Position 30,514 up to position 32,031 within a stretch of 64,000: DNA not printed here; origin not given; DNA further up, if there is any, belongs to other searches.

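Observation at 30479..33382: MttB paralog 2 co-operonic with a cytochrome P450 and its ferredoxin, under a shared IclR-type palindrome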

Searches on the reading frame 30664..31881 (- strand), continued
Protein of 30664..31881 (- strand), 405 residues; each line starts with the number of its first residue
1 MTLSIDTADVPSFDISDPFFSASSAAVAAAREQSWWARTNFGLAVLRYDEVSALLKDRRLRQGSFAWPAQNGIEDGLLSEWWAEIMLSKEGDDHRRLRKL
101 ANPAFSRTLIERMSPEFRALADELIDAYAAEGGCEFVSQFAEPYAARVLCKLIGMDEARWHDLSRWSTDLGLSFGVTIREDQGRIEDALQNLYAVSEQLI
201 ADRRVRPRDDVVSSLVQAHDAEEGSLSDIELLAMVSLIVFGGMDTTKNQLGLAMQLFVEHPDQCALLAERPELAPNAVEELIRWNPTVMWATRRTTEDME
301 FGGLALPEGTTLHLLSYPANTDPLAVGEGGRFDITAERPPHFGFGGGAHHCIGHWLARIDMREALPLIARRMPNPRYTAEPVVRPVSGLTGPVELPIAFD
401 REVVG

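Call 12: find_encoding_contigs(protein=P0068, flank=10000, max_places=3)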
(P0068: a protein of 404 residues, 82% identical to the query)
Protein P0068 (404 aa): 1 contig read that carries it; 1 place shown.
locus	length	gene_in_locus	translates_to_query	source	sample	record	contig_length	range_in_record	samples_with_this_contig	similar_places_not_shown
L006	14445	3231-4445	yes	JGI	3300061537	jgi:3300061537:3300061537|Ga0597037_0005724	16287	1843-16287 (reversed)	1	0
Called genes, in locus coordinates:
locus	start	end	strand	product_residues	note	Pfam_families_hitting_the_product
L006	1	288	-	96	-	?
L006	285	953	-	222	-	PF02607:B12-binding_2, PF02310:B12-binding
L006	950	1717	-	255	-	PF09339:HTH_IclR, PF12802:MarR_2, PF25213:HVO_A0261_N (faint), PF01047:MarR (weak), PF01978:TrmB (weak), PF13412:HTH_24 (faint), PF01614:IclR_C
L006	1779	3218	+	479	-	PF06253:MTTB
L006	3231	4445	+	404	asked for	PF00067:p450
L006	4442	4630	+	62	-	PF13459:Fer4_15, PF13370:Fer4_13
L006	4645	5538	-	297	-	PF02574:S-methyl_trans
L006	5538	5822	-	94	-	PF13769:Virulence_fact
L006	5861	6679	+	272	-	PF13489:Methyltransf_23, PF01209:Ubie_methyltran, PF08241:Methyltransf_11, PF08242:Methyltransf_12, PF13649:Methyltransf_25, PF13847:Methyltransf_31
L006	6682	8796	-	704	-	PF00724:Oxidored_FMN, PF00070:Pyr_redox (faint), PF07992:Pyr_redox_2, PF13450:NAD_binding_8 (weak), PF22620:OYE-like_second_a-b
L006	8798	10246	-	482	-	PF06253:MTTB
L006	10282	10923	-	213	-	PF12146:Hydrolase_4 (faint), PF20408:Abhydrolase_11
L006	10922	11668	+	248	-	PF01904:DUF72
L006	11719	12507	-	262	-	PF13668:Ferritin_2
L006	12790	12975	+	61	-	-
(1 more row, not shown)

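Call 13: find_encoding_contigs(protein=P0089, flank=10000, max_places=3)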
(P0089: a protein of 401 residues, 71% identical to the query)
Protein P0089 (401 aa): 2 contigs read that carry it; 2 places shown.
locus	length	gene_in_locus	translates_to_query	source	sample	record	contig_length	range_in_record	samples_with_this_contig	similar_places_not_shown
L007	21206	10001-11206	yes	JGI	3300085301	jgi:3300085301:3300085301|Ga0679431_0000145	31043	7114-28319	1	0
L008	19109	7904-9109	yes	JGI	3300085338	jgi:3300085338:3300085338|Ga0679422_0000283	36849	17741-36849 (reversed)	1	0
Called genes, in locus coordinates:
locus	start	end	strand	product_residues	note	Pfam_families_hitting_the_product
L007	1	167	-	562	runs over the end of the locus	PF00072:Response_reg, PF01946:Thi4 (faint), PF00890:FAD_binding_2 (weak), PF01266:DAO (weak), PF07992:Pyr_redox_2, PF12831:FAD_oxidored (weak), PF13738:Pyr_redox_3, PF00070:Pyr_redox (weak), +1 more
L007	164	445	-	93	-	PF02148:zf-UBP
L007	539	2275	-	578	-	-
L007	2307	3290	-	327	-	PF00962:A_deaminase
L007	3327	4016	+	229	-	PF00702:Hydrolase, PF13419:HAD_2, PF13242:Hydrolase_like (weak)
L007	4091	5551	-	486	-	PF05221:AdoHcyase, PF00670:AdoHcyase_NAD, PF02826:2-Hacid_dh_C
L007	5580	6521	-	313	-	PF00294:PfkB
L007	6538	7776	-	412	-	PF00438:S-AdoMet_synt_N, PF02772:S-AdoMet_synt_M, PF02773:S-AdoMet_synt_C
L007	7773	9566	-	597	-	PF02574:S-methyl_trans, PF08242:Methyltransf_12 (faint), PF05175:MTS, PF06325:PrmA, PF13489:Methyltransf_23, PF08241:Methyltransf_11 (weak), PF13649:Methyltransf_25, PF13847:Methyltransf_31 (weak)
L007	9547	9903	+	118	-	PF12973:Cupin_7 (weak), PF02311:AraC_binding (weak), PF07883:Cupin_2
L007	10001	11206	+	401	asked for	PF00067:p450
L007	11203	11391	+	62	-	PF13459:Fer4_15, PF13370:Fer4_13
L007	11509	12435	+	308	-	-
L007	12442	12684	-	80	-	PF12728:HTH_17, PF13411:MerR_1 (weak)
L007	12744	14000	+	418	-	PF00682:HMGL-like, PF22617:HCS_D2 (weak)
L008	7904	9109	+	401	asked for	PF00067:p450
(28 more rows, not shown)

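Call 20: find_related_loci(query=A1, collection=genome_contigs, flank=10000)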
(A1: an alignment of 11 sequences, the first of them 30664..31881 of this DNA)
Query A1 (405 aa) in genome_contigs; peptide patterns used: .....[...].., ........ (x = any residue, [..] = any of these).
599 stretches matched a pattern (row limit reached: there are more); 323 encode a relative of the query (tblastn E <= 1e-3); the best 80 are kept; 80 distinct loci.
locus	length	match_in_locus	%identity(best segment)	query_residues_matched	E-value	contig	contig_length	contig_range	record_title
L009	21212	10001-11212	98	1-404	0e+0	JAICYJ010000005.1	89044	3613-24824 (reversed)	MAG: Thermoleophilia bacterium isolate LS_ISSM_2_bin.20 k141_2559578_length_89044_cov_17.5890, whole genome shotgun sequ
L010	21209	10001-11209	82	1-403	0e+0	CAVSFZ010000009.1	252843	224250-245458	MAG: uncultured Actinomycetes bacterium isolate MFD02134.bin.1.51 genome assembly, contig: contig_14067, whole genome sh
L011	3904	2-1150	85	23-405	0e+0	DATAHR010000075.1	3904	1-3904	MAG TPA_asm: Gaiellales bacterium isolate SMAG_U6862 k141_3020868, whole genome shotgun sequence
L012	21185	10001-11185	79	8-403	0e+0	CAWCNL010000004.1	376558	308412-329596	MAG: uncultured Actinomycetes bacterium isolate MFD05502.bin.3.96 genome assembly, contig: contig_43209, whole genome sh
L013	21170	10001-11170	71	8-399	0e+0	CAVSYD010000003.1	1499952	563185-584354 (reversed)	MAG: uncultured Actinomycetes bacterium isolate MFD05521.bin.2.135 genome assembly, contig: contig_43300, whole genome s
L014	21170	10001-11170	71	8-399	0e+0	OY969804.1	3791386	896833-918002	MAG: uncultured Actinomycetes bacterium isolate MFD00731.bin.c.4 genome assembly, chromosome: 1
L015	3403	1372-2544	72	8-400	0e+0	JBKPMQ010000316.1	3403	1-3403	MAG: Actinomycetota bacterium isolate GS_HAYS_MAG_00062 GS_HAYS_000002115701, whole genome shotgun sequence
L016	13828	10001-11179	69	7-401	0e+0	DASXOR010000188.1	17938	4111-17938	MAG TPA_asm: Gaiellales bacterium isolate SMAG_U5387 k141_330896, whole genome shotgun sequence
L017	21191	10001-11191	69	1-399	0e+0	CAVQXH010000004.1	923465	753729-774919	MAG: uncultured Actinomycetes bacterium isolate MFD10113.bin.3.495 genome assembly, contig: contig_7730, whole genome sh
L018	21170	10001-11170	70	9-400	0e+0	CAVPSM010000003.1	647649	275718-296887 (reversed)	MAG: uncultured Actinomycetes bacterium isolate MFD00031.bin.2.10 genome assembly, contig: contig_36915, whole genome sh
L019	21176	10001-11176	70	7-400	3e-180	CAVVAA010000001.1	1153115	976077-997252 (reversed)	MAG: uncultured Actinomycetes bacterium isolate MFD05513.bin.2.233 genome assembly, contig: contig_10209, whole genome s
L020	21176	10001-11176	70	7-400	4e-180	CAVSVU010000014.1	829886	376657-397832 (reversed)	MAG: uncultured Actinomycetes bacterium isolate MFD05841.bin.1.21 genome assembly, contig: contig_33451, whole genome sh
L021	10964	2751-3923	70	7-399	7e-180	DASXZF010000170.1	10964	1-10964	MAG TPA_asm: Gaiellales bacterium isolate SMAG_U4844 k141_2180459, whole genome shotgun sequence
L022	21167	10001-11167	70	9-399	3e-179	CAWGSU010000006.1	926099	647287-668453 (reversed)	MAG: uncultured Actinomycetes bacterium isolate MFD05521.bin.1.59 genome assembly, contig: contig_75908, whole genome sh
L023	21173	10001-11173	70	7-399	6e-179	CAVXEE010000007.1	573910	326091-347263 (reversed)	MAG: uncultured Actinomycetes bacterium isolate MFD02134.bin.2.215 genome assembly, contig: contig_53621, whole genome s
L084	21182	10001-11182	55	4-399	3e-137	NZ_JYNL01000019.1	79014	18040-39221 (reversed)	Mycolicibacterium chlorophenolicum strain DSM 43826 MCHLDSM_contig000020, whole genome shotgun sequence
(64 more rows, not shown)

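Call 31: search_protein_families(library=pfam, proteins=[L010:8574-10004:+, L010:7769-8548:-, L010:4724-7624:+, L010:3230-4600:-, L010:12130-13278:-, L010:14104-14937:-, L010:14942-15544:-, L004:2873-3508:+, L001:11486-12412:+], max_evalue=0.001)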
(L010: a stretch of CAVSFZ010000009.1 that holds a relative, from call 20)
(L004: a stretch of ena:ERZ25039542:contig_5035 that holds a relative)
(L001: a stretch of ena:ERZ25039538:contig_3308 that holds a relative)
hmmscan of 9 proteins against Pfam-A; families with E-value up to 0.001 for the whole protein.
L010:8574-10004:+ (476 aa): 2 families
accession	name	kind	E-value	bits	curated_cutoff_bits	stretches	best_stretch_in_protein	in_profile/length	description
PF00120.29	Gln-synt_C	-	1.2e-73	248.6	24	1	142-471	3-344/344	Glutamine synthetase, catalytic domain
PF03951.24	Gln-synt_N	-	7.8e-07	29.1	33.4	1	40-127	2-81/82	Glutamine synthetase, beta-Grasp domain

L010:7769-8548:- (259 aa): 3 families
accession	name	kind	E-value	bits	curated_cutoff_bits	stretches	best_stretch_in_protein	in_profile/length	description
PF07729.17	FCD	-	4.7e-20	72.7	24.3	1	111-232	2-124/125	FCD domain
PF00392.27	GntR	-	1.1e-13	51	27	1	25-88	3-64/64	Bacterial regulatory proteins, gntR family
PF02082.26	Rrf2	-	1.5e-05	25.6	30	1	45-86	22-63/132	Iron-dependent Transcriptional regulator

L010:4724-7624:+ (966 aa): 3 families
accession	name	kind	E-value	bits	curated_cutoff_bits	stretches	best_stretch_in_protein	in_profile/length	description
PF13191.12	AAA_16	-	4e-20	73.4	32.6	1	75-227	2-162/167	AAA ATPase domain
PF00196.25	GerE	-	1.7e-15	56.8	23.5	1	903-955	2-54/57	Bacterial regulatory proteins, luxR family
PF08281.18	Sigma70_r4_2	-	0.00046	20.2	25.7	0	902-946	9-54/54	Sigma-70, region 4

L010:3230-4600:- (456 aa): 2 families
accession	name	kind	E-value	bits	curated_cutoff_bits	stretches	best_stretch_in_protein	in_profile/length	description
PF01565.28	FAD_binding_4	-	8.1e-29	100.5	26.4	1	39-173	1-138/139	FAD binding domain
PF08031.17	BBE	-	1.1e-08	35.4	20.6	1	419-452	12-44/45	Berberine and berberine like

L010:12130-13278:- (382 aa): 0 families

L010:14104-14937:- (277 aa): 1 family
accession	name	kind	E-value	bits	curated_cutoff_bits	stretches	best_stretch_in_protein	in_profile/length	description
PF09948.15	PpoB2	-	9.8e-62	208.7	28.7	1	67-250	2-187/188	Copper chaperone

L010:14942-15544:- (200 aa): 1 family
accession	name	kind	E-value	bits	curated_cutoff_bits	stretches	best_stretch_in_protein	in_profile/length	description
PF07040.16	DUF1326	-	1e-53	182.5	25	1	11-186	1-172/177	Protein of unknown function (DUF1326)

L004:2873-3508:+ (211 aa): 3 families
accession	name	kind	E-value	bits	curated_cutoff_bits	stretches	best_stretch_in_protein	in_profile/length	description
PF00497.25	SBP_bac_3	-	1.4e-16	60.9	26.4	1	10-206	4-111/132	Bacterial extracellular solute-binding proteins, family 3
PF09084.16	NMT1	-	9.9e-05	22.8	20.5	1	78-162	59-145/216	NMT1/THI5 like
PF10613.14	Lig_chan-Glu_bd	-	0.00065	20.2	30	0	53-99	66-112/115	Ligated ion channel L-glutamate- and glycine-binding site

L001:11486-12412:+ (308 aa): 1 family
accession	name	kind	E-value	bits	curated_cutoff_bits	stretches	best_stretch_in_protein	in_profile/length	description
PF02156.21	Glyco_hydro_26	-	0.00043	20.2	20.2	1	148-207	178-232/311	Glycosyl hydrolase family 26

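Call 32: find_related_loci(query=window:30664-31881:-, collection=metagenome_contigs, flank=6000)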
Query window:30664-31881:- (405 aa) in metagenome_contigs; peptide patterns used: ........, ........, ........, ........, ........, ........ (x = any residue, [..] = any of these).
59 stretches matched a pattern; 30 encode a relative of the query (tblastn E <= 1e-3); 29 distinct loci.
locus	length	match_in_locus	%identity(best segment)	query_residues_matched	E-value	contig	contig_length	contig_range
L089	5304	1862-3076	97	1-405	0e+0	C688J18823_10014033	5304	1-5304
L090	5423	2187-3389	97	1-401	0e+0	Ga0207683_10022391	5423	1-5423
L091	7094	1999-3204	97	1-402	0e+0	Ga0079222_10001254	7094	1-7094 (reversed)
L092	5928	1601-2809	83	1-403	0e+0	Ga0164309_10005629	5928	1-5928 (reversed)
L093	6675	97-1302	82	1-402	0e+0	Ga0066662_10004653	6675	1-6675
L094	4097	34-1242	84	1-403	0e+0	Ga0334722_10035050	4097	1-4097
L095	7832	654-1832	83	8-400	0e+0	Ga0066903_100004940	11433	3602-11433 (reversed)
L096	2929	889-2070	80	7-400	0e+0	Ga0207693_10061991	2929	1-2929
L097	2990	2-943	96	92-405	0e+0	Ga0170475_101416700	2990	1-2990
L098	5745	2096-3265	70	9-400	0e+0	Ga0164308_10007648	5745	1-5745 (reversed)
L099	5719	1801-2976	70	7-400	0e+0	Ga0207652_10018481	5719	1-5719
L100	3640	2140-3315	70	7-400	0e+0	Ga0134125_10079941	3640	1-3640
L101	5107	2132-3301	71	9-400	0e+0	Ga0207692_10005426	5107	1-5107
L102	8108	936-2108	69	8-400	1e-179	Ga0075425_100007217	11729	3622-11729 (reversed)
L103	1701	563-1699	70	7-387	0e+0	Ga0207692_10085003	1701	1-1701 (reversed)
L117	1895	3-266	85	318-405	2e-44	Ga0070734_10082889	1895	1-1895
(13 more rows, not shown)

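Call 36: search_solved_structures(query=window:30664-31881:-, max_evalue=1e-30)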
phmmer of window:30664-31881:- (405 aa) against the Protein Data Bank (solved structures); distinct sequences matched with E-value up to 1e-30: 148 (the best 60 are shown).
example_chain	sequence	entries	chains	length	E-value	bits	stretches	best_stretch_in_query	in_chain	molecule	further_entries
3p3l_A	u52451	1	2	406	1.8e-79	270.8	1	7-400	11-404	Cytochrome P450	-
3p3o_A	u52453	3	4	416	9.8e-79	268.4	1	7-400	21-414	Cytochrome P450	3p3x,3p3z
8vxi_A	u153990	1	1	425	1.4e-51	178.9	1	83-399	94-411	CYP125MRCA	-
8vxg_A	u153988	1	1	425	1.8e-50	175.3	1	83-399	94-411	CYP125MRCA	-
6j82_A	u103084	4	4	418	2.6e-50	174.8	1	86-377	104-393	Cytochrome P-450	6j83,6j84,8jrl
1z8q_A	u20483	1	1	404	2.7e-50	174.7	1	45-374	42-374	6-deoxyerythronolide B hydroxylase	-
1jip_A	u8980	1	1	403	9.7e-50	172.9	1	45-374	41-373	CYTOCHROME P450 107A1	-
1z8p_A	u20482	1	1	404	9.8e-50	172.9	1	45-374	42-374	6-deoxyerythronolide B hydroxylase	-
3zsn_A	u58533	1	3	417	1e-49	172.8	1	44-398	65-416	P-450-LIKE PROTEIN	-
1jio_A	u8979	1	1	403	1.4e-49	172.4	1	45-374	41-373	CYTOCHROME P450 107A1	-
1z8o_A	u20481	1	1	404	1.4e-49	172.4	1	45-374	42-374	6-deoxyerythronolide B hydroxylase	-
1egy_A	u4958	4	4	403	1.5e-49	172.2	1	45-374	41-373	CYTOCHROME P450ERYF | CYTOCHROME P450 107A1 | CYTOCHROME P450 ERYF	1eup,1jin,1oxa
4aw3_A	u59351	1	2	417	1.7e-49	172.1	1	44-398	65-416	P-450-LIKE PROTEIN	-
5uhu_A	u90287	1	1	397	1.9e-49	172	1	44-398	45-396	Mycinamicin IV hydroxylase/epoxidase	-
3buj_A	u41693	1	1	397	2.2e-49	171.8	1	45-399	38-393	CalO2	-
8yhn_A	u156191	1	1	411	1.6e-45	159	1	13-394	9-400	Cytochrome P450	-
2xkr_A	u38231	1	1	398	2.6e-45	158.3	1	84-399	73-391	PUTATIVE CYTOCHROME P450 142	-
8z9s_A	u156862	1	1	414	4.4e-45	157.6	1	91-381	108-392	Cytochrome P450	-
8rtv_A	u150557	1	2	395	5.2e-45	157.3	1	83-398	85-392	Cytochrome P450-family protein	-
3ejb_B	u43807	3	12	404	6.9e-45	156.9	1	42-400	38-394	Biotin biosynthesis cytochrome P450-like enzyme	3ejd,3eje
6m4s_A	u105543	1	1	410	2.3e-44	155.2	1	81-381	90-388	Cytochrome P450 hydroxylase sb21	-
3e5l_A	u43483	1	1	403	2.4e-44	155.1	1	32-382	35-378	Cytochrome P450 (Cytochrome P450 hydroxylase)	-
3aba_A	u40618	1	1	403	3.8e-44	154.5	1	32-382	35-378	Cytochrome P450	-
3e5j_A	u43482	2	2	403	3.9e-44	154.4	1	32-382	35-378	Cytochrome P450 (Cytochrome P450 hydroxylase)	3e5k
5it1_A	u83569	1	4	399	7e-44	153.6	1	40-382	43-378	Putative cytochrome P450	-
4wpz_A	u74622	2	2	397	1.3e-43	152.7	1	44-379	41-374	Cytochrome P450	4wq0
7smz_A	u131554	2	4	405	1.4e-43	152.6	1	85-400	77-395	Cytochrome P450 142A3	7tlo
4z5p_A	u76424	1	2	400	6.2e-43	150.5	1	42-398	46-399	Cytochrome P450 hydroxylase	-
6l39_A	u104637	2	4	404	8.5e-43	150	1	87-389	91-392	Cytochrome P450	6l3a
4yzr_A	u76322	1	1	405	9.7e-43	149.8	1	44-379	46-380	Polyketide biosynthesis cytochrome P450 PksS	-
7wex_A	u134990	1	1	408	1.6e-42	149.2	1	86-398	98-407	Cytochrome P450 hydroxylase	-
6gk5_A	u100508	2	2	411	2e-42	148.8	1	45-400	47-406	Cytochrome P450 CYP267B1 protein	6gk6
2yoo_A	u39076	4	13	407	2.1e-42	148.8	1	86-400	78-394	P450 HEME-THIOLATE PROTEIN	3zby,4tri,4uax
7sh5_A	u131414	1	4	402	9.1e-42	146.6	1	85-399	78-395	Cytochrome P450 142A3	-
9v2t_A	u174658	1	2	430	8.4e-41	143.5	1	86-365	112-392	Cytochrome P450 monooxygenase CYP107Z12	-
3r9b_A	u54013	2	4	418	1.3e-40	142.8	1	90-398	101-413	CYTOCHROME P450 164A2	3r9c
8jnp_A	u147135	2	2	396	1.4e-40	142.7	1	45-378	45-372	Cytochrome P450 CftA | Cytochrome P450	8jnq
3tyw_A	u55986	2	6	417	1.7e-40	142.4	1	43-381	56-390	Putative cytochrome P450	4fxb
8w6z_A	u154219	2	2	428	4e-39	137.9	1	81-390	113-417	Cytochrome P450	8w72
8jua_A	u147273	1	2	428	9.4e-39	136.7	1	85-379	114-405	Cytochrome P450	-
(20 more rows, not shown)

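Call 41: find_encoding_contigs(protein=P0115, flank=10000, max_places=2)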
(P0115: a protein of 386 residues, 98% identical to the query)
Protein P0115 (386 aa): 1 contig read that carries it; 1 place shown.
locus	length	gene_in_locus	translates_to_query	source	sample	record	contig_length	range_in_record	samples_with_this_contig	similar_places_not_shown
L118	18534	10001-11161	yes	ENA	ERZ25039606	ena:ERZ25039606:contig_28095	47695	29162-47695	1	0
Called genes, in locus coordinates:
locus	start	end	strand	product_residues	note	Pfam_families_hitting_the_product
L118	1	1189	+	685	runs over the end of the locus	PF12838:Fer4_7 (faint), PF12797:Fer4_2 (weak), PF13237:Fer4_10, PF13534:Fer4_17 (faint), PF00037:Fer4 (faint), PF13183:Fer4_8, PF13187:Fer4_9, PF02754:CCG, +1 more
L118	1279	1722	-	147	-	PF04828:GFA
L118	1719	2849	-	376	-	PF08240:ADH_N, PF01262:AlaDh_PNT_C (faint), PF16912:Glu_dehyd_C (weak), PF00107:ADH_zinc_N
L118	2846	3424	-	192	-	PF07796:DUF1638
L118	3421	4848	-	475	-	PF17650:RACo_linker (weak), PF17651:Raco_middle, PF14574:RACo_C_ter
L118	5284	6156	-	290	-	PF00809:Pterin_bind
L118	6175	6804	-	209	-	-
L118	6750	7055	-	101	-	-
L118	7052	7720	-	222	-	PF02607:B12-binding_2, PF02310:B12-binding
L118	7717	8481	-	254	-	PF09339:HTH_IclR, PF12802:MarR_2, PF01022:HTH_5 (weak), PF01047:MarR (weak), PF01978:TrmB (weak), PF13412:HTH_24 (weak), PF13545:HTH_Crp_2 (faint), PF01614:IclR_C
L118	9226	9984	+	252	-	PF06253:MTTB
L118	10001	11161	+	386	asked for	PF00067:p450 (faint)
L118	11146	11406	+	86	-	PF13459:Fer4_15, PF13370:Fer4_13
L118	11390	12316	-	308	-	PF02574:S-methyl_trans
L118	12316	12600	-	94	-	PF13769:Virulence_fact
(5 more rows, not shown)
